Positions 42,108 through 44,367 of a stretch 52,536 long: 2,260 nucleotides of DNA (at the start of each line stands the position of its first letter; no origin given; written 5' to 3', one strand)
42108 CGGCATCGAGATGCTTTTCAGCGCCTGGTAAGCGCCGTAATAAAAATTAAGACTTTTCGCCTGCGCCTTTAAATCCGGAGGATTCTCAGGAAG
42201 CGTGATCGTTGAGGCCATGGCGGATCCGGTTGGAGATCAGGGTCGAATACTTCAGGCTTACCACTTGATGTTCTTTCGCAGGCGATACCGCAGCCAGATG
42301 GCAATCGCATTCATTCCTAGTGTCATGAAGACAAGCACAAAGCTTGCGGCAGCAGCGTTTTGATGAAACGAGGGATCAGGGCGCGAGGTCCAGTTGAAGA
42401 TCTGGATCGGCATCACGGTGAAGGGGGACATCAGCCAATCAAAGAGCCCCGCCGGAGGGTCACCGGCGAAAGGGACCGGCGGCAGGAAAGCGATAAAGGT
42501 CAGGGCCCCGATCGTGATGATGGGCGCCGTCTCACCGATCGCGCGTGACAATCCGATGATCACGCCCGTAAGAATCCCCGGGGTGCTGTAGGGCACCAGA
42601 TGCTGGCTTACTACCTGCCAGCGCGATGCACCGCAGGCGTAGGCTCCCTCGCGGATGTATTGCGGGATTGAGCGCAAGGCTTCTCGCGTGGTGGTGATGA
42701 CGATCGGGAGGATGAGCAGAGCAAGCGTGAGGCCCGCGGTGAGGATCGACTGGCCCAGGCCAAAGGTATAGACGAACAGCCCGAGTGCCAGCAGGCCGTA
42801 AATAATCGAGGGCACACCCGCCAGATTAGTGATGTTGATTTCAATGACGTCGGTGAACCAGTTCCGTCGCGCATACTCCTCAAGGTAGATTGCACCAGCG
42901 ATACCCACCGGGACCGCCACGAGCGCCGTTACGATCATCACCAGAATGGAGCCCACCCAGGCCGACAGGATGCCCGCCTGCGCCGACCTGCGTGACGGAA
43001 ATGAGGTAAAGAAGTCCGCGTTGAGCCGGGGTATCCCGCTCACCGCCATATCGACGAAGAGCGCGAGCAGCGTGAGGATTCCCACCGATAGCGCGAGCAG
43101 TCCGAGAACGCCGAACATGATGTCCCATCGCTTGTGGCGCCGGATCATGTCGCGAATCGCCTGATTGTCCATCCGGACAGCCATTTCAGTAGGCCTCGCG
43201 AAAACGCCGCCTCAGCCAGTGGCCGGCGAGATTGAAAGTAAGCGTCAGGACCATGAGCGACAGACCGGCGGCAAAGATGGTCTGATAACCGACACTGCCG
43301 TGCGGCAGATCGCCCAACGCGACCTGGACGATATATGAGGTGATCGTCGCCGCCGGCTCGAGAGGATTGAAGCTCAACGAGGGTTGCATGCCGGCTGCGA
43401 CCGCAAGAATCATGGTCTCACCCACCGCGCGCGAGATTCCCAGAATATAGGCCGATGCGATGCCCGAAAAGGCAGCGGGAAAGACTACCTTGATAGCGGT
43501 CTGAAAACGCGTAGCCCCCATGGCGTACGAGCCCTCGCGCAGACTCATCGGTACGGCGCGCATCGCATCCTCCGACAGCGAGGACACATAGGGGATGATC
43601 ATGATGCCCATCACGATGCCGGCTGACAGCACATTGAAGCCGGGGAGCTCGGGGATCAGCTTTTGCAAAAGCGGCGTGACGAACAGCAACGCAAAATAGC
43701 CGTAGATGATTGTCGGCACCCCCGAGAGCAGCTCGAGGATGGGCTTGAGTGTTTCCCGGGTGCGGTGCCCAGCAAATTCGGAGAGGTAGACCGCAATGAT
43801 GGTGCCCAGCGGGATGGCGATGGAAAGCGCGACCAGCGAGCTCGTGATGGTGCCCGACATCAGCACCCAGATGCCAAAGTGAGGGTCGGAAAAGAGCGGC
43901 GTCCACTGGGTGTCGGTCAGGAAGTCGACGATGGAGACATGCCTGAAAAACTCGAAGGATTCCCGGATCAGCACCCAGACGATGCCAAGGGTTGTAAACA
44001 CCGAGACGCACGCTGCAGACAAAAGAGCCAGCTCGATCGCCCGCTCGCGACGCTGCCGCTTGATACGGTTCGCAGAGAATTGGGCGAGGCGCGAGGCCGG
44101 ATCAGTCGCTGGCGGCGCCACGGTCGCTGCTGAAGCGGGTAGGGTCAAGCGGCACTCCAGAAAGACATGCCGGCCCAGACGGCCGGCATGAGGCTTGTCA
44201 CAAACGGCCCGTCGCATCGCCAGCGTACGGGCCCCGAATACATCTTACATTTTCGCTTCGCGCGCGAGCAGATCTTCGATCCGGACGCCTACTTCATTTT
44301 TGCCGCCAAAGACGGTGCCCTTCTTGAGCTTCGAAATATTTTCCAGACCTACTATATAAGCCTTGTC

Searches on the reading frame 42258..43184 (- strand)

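Call 20: search_protein_families(library=pfam, proteins=[window:42258-43184:-])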
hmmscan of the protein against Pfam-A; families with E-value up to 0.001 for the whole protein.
window:42258-43184:- (308 aa): 1 family
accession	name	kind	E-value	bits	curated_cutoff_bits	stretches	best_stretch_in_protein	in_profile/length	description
PF00528.27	BPD_transp_1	-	9.9e-17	61.7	26.4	1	94-306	5-182/184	Binding-protein-dependent transport system inner membrane component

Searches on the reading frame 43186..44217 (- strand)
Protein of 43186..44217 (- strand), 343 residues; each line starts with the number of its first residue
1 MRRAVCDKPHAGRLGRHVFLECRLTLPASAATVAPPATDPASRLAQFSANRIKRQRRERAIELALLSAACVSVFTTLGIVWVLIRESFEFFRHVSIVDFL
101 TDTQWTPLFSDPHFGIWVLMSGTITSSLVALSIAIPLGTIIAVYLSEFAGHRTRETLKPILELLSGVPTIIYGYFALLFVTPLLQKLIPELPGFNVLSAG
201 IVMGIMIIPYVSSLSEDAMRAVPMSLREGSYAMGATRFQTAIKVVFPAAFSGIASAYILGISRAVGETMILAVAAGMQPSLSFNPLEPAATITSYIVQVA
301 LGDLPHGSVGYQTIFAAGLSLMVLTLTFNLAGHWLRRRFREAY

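Call 20: search_protein_families(library=pfam, proteins=[window:43186-44217:-])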
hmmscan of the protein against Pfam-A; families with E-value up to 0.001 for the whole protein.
window:43186-44217:- (343 aa): 1 family
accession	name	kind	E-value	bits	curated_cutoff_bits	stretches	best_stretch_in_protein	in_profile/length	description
PF00528.27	BPD_transp_1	-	3.1e-20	73.1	26.4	1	134-340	1-183/184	Binding-protein-dependent transport system inner membrane component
